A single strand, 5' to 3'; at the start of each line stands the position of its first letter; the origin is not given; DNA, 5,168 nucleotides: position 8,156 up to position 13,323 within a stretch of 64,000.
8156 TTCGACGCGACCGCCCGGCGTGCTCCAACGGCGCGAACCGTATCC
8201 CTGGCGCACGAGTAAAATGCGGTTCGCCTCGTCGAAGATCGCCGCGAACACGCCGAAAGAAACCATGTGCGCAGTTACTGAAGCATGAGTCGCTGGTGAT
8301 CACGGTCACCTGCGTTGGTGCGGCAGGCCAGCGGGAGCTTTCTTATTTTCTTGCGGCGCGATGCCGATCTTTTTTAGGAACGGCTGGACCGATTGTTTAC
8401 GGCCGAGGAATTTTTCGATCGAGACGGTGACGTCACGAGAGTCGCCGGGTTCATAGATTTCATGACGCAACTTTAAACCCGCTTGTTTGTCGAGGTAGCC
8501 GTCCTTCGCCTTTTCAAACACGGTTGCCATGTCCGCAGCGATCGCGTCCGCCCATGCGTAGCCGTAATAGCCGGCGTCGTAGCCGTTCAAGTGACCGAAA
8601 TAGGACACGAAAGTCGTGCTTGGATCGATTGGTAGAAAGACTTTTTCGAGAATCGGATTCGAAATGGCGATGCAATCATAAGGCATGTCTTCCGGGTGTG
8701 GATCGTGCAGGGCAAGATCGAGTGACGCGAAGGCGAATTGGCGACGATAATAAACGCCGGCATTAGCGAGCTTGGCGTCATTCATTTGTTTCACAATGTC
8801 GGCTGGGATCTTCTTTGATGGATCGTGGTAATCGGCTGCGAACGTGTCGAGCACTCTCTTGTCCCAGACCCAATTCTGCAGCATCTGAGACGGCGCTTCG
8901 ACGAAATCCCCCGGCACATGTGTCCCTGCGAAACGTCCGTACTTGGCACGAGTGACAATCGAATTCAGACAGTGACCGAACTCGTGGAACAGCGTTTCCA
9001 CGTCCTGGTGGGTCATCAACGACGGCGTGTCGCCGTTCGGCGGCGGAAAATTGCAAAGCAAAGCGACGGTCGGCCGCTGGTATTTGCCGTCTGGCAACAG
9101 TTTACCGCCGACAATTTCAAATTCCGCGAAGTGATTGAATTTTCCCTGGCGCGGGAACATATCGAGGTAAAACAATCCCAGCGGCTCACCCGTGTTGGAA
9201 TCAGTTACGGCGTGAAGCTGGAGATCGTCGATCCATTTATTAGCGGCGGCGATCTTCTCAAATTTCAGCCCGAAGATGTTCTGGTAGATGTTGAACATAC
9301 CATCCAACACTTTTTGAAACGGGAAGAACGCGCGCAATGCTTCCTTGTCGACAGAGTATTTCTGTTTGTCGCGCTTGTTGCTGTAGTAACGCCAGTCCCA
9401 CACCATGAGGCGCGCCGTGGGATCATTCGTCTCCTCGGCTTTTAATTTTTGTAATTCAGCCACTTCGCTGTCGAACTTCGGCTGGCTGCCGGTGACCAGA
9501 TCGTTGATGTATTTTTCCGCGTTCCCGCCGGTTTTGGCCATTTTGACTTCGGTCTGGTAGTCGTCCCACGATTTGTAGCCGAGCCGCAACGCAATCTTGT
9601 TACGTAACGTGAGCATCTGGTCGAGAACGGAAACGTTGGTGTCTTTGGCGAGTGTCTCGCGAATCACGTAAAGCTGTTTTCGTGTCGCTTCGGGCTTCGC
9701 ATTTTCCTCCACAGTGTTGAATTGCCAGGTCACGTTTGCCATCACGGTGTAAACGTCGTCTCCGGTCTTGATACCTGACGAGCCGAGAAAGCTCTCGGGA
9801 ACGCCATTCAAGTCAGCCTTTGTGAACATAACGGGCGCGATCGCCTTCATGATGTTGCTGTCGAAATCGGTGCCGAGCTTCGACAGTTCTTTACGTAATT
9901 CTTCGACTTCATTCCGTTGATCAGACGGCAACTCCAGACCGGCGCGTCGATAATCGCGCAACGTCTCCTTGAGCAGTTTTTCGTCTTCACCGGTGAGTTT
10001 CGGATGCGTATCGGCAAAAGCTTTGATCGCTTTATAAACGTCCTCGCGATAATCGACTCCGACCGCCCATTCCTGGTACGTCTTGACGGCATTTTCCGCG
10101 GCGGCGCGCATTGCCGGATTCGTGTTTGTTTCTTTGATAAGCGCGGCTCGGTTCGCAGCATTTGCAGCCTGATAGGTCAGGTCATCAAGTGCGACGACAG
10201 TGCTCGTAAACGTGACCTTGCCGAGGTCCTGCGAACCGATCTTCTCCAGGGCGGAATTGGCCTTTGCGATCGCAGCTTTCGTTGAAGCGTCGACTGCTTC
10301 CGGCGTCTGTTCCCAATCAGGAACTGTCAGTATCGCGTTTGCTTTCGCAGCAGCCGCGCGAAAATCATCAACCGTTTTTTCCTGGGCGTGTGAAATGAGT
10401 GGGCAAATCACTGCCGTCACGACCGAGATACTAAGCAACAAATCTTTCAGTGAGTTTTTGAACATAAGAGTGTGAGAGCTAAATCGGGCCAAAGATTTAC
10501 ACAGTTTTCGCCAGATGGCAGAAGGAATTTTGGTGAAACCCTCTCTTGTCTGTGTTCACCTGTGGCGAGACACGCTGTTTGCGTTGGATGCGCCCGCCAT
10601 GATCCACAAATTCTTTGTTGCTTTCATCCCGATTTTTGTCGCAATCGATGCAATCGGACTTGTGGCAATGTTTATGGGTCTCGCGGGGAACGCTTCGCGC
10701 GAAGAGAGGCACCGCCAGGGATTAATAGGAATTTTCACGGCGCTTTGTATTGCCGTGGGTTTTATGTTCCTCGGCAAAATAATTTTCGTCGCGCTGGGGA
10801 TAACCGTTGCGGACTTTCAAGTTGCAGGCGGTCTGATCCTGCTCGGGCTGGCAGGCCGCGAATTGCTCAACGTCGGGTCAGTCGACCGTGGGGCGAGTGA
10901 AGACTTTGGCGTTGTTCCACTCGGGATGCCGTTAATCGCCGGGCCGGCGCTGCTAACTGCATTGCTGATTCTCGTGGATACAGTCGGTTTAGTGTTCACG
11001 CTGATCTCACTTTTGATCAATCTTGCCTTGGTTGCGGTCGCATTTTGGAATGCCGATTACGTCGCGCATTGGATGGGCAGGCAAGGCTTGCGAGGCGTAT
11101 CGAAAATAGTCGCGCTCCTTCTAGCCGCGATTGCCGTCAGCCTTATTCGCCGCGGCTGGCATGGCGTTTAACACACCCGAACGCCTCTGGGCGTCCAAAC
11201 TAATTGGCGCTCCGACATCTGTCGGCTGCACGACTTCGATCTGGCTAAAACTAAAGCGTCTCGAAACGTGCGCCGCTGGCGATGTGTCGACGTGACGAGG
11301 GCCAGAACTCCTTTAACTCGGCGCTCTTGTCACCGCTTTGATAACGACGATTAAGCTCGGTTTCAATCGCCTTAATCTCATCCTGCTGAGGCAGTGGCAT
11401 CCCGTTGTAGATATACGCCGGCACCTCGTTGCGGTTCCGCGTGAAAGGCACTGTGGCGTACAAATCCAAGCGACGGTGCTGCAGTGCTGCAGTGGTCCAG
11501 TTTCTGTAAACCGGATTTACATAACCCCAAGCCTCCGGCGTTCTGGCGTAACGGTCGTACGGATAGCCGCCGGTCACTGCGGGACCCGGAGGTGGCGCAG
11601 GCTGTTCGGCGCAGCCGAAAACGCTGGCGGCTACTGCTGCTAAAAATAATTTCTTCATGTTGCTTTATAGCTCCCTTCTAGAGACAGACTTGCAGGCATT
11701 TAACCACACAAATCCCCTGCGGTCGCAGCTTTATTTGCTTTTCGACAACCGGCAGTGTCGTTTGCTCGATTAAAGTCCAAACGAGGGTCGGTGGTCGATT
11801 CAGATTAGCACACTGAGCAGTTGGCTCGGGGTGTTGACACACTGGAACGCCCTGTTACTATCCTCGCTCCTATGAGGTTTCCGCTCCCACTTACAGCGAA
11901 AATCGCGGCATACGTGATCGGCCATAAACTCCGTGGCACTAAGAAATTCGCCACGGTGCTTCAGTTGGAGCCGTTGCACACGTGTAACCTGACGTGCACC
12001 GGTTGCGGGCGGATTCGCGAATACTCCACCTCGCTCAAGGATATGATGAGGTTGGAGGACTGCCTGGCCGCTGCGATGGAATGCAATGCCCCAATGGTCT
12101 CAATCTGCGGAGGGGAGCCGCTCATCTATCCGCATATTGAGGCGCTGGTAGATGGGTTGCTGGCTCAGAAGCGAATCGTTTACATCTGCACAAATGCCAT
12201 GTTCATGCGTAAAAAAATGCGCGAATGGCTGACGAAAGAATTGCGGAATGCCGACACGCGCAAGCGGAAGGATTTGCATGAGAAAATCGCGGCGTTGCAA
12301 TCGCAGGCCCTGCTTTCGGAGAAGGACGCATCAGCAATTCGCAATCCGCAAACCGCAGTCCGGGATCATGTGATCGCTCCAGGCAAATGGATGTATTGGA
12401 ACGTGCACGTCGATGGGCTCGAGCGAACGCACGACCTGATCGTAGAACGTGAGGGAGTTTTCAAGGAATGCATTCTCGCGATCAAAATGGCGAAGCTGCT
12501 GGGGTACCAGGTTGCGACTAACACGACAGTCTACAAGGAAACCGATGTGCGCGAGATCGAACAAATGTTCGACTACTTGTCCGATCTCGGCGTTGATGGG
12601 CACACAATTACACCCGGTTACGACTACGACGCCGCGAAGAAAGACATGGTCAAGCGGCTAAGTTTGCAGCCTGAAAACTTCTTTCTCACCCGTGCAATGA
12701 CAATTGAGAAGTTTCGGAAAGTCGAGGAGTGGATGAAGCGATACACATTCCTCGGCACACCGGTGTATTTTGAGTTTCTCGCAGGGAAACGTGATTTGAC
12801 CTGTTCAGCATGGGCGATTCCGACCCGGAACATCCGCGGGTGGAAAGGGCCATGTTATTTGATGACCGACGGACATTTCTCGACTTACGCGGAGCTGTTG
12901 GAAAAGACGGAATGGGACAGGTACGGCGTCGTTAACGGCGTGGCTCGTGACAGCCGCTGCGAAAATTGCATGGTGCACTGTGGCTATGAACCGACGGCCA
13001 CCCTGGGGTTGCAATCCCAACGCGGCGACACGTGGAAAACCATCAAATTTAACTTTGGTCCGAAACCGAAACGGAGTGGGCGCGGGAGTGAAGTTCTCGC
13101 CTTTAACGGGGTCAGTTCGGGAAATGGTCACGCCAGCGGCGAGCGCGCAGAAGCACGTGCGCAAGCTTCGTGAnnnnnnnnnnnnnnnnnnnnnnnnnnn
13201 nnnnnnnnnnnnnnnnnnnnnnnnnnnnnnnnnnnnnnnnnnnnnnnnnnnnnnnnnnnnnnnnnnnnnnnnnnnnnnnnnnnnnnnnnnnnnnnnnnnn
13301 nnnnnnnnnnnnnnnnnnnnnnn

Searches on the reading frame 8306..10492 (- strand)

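Call 68: search_protein_families(library=pfam, proteins=[window:8306-10492:-], max_evalue=0.0001)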
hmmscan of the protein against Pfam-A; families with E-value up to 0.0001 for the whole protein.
window:8306-10492:- (728 aa): 1 family
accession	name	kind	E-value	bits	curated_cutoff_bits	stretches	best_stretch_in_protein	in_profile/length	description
PF01432.26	Peptidase_M3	-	3.1e-109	366.8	27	1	266-710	6-456/457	Peptidase family M3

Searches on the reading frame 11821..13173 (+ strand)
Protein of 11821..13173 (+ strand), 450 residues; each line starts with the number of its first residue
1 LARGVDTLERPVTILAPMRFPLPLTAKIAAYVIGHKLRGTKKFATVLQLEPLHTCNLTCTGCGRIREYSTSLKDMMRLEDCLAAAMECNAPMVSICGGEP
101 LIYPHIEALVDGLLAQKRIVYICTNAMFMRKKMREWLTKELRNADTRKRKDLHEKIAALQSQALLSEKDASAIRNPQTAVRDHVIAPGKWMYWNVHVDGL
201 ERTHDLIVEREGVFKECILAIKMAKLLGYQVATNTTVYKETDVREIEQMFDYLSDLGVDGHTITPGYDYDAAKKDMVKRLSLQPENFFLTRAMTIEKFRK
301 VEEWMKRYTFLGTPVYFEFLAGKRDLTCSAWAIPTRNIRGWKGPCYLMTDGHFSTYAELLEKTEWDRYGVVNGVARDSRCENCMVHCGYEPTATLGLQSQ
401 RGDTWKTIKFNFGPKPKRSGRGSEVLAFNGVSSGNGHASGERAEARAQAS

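Call 68: search_protein_families(library=pfam, proteins=[window:11821-13173:+], max_evalue=0.0001)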
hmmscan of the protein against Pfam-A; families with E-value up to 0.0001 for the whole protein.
window:11821-13173:+ (450 aa): 2 families
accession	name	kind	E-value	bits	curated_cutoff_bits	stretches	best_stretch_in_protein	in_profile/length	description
PF11946.13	DUF3463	-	3.4e-41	140.7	31.3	1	262-405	2-132/134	Domain of unknown function (DUF3463)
PF04055.27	Radical_SAM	-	1e-09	39.2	29.5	1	51-135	3-96/166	Radical SAM superfamily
